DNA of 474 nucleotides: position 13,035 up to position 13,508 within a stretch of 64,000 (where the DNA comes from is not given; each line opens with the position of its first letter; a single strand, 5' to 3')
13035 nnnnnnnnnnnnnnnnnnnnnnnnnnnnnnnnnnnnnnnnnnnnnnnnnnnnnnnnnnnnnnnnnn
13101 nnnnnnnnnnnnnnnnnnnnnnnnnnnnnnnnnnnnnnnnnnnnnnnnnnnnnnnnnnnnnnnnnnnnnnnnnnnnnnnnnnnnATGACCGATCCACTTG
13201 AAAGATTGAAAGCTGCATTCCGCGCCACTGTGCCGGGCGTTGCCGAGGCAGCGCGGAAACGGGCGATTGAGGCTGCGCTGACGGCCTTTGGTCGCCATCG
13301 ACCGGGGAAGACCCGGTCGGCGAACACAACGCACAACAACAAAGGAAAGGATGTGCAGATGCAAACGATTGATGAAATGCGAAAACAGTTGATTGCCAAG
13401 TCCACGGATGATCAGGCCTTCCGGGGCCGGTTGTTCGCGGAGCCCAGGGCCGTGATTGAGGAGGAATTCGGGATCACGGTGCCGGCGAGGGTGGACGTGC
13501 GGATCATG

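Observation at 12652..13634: ECF sigma factor inside the RiPP cluster, followed by an anti-sigma-position ORF that runs in frame into precursor 3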

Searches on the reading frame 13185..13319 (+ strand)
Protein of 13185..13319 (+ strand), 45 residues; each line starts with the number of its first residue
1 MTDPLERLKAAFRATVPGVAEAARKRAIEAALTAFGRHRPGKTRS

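Call 16: find_homologous_proteins(query=A1, max_evalue=10)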
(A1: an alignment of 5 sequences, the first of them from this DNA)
Query A1 (5 sequences): 347 candidates shared short words with the query, none scored E <= 10.

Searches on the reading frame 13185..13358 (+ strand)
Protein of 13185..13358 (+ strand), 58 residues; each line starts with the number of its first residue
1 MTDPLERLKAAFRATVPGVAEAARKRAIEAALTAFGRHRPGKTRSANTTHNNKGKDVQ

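Call 3: search_protein_families(library=pfam, proteins=[window:13185-13358:+], max_evalue=1)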
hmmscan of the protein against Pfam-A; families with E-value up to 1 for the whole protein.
window:13185-13358:+ (58 aa): 1 family
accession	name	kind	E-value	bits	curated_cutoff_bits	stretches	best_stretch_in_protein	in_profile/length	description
PF20121.4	DUF6511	-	0.13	13.2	28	0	1-23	1-23/69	Family of unknown function (DUF6511)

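Call 4: search_protein_families(library=ncbifam, proteins=[window:13185-13358:+], max_evalue=1)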
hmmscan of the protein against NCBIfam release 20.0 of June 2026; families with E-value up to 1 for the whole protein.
window:13185-13358:+ (58 aa): 0 families

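Call 13: search_protein_representatives(protein=window:13185-13358:+)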
Query: 58 residues. Proteins with E-value up to 0.001 (for the whole library): 2; up to 1e-10: 1; up to 1e-30: 0. The best 2 are listed.
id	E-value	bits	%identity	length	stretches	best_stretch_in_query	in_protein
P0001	5.8e-29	113.7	100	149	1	1-58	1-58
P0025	1.0e-07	47.7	49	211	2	1-44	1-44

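Call 17: find_encoding_contigs(protein=P0025, flank=8000, max_places=6)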
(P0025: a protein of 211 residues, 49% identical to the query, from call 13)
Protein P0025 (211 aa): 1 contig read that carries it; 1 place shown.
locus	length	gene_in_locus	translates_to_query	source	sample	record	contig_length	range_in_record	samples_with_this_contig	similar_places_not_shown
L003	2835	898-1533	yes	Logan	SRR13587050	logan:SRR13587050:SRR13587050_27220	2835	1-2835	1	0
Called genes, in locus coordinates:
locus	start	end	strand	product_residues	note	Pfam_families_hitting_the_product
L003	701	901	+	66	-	PF08281:Sigma70_r4_2, PF04545:Sigma70_r4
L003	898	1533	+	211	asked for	-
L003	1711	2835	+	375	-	?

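Call 25: search_protein_families(library=pfam, proteins=[L003:898-1530:+], max_evalue=0.01)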
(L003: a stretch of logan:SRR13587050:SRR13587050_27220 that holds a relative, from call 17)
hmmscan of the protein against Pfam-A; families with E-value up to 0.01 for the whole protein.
L003:898-1530:+ (211 aa): 0 families

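Call 56: search_solved_structures(query=A6, max_evalue=10, show_alignments=3)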
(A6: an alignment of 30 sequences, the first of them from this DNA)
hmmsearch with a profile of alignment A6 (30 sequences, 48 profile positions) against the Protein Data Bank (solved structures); distinct sequences matched with E-value up to 10: 2.
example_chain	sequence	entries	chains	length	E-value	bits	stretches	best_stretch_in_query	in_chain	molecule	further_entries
2xsa_A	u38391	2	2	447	4.9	10.2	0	5-29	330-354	HYALURONOGLUCOSAMINIDASE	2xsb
11lh_A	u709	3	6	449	5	10.2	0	5-29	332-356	Protein O-GlcNAcase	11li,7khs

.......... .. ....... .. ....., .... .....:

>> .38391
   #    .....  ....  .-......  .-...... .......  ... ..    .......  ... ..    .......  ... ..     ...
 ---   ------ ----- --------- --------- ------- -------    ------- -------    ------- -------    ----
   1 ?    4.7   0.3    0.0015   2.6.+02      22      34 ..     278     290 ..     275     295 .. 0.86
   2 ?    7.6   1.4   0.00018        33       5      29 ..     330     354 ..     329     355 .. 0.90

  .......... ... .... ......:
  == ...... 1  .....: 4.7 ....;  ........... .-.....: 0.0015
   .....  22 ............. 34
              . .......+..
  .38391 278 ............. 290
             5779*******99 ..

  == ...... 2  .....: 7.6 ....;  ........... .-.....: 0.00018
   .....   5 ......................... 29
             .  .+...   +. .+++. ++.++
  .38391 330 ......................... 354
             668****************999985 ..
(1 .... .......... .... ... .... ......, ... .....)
